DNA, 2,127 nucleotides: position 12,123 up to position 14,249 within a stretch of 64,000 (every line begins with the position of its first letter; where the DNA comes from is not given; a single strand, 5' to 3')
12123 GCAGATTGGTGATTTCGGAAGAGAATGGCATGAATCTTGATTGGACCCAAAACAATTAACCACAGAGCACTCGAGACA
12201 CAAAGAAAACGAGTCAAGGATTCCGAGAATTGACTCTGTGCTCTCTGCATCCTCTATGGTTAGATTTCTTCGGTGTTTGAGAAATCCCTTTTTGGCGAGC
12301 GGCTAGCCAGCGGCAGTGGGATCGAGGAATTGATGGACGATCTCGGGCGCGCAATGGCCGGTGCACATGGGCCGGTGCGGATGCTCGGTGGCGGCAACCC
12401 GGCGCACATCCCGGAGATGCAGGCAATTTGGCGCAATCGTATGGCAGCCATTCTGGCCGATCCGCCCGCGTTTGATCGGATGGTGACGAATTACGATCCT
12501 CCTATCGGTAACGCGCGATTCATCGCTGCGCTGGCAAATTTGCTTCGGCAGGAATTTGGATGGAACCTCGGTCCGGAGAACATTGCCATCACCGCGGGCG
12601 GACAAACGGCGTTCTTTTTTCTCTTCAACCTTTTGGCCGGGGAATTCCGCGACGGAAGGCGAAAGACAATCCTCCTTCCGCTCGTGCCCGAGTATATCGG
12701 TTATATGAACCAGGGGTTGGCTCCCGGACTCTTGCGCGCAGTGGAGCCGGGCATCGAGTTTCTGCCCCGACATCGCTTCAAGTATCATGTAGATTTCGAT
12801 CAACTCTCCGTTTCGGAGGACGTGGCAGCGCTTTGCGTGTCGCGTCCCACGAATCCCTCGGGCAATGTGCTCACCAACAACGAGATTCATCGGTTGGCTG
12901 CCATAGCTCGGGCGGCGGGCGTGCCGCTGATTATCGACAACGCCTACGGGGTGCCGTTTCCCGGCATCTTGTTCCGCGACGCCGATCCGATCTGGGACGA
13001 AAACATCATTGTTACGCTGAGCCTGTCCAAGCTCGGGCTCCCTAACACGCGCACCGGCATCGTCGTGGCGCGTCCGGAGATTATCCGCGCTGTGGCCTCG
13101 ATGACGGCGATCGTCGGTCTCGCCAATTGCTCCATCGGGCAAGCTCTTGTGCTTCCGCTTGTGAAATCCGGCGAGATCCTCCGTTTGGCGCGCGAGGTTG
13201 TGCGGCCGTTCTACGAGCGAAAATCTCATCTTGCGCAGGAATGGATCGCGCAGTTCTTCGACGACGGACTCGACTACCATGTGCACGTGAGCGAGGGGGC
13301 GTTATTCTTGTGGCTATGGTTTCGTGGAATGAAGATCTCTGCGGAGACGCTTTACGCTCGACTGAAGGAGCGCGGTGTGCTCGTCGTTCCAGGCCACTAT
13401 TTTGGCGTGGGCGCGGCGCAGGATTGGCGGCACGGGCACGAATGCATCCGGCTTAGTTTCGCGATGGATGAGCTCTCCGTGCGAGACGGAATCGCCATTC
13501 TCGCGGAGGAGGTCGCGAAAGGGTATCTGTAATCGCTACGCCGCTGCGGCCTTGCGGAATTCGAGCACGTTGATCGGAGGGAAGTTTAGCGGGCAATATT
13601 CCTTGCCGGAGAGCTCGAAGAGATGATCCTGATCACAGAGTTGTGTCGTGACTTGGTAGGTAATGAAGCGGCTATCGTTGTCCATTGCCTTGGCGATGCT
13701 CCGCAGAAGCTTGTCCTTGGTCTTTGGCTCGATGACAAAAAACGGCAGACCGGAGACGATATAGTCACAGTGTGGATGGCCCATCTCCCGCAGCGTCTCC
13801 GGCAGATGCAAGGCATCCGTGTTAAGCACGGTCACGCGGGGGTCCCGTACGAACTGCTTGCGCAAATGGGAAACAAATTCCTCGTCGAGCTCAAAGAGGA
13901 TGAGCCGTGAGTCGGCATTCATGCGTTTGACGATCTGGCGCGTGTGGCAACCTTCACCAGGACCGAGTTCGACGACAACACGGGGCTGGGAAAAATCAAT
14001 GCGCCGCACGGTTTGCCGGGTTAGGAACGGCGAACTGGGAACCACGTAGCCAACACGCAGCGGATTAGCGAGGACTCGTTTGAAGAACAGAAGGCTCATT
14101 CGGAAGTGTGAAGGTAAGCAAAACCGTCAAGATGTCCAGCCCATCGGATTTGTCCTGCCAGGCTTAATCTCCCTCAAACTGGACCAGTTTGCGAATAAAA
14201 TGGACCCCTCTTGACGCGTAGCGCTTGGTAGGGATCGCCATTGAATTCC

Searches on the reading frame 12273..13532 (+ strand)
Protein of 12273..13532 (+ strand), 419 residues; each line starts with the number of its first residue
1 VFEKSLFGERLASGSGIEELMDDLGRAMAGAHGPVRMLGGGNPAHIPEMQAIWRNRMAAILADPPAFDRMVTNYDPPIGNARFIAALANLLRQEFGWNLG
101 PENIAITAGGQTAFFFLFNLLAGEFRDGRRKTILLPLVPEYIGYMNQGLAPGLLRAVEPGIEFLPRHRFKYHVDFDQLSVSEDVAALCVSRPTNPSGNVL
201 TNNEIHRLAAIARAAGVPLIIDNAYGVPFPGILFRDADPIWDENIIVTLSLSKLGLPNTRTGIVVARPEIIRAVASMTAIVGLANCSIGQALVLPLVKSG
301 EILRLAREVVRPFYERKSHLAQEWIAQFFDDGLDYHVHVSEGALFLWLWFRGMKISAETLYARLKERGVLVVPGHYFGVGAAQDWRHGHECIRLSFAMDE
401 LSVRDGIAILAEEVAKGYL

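Call 4: find_encoding_contigs(protein=window:12273-13532:+, flank=10000, max_places=10)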
Protein window:12273-13532:+ (419 aa): no gene with exactly this product is on record in the collection.

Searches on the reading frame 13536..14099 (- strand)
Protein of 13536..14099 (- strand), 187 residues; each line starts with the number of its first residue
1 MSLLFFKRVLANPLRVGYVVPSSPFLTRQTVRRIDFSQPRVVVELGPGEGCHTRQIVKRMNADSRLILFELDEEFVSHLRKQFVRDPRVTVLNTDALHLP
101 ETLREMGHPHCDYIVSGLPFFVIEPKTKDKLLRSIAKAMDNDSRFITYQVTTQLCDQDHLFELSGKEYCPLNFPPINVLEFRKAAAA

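Call 28: find_encoding_contigs(protein=window:13536-14099:-, flank=10000, max_places=10)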
Protein window:13536-14099:- (187 aa): 1 contig read that carries it; 1 place shown.
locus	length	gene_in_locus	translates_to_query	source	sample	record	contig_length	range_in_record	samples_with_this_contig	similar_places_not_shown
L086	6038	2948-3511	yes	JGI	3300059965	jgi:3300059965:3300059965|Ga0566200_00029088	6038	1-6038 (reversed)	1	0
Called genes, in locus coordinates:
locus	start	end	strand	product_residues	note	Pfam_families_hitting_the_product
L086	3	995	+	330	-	?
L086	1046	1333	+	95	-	PF02686:GatC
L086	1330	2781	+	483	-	PF01425:Amidase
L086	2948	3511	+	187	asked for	PF00398:RrnaAD, PF13649:Methyltransf_25 (weak)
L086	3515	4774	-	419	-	PF00155:Aminotran_1_2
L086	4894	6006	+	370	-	PF04055:Radical_SAM, PF06968:BATS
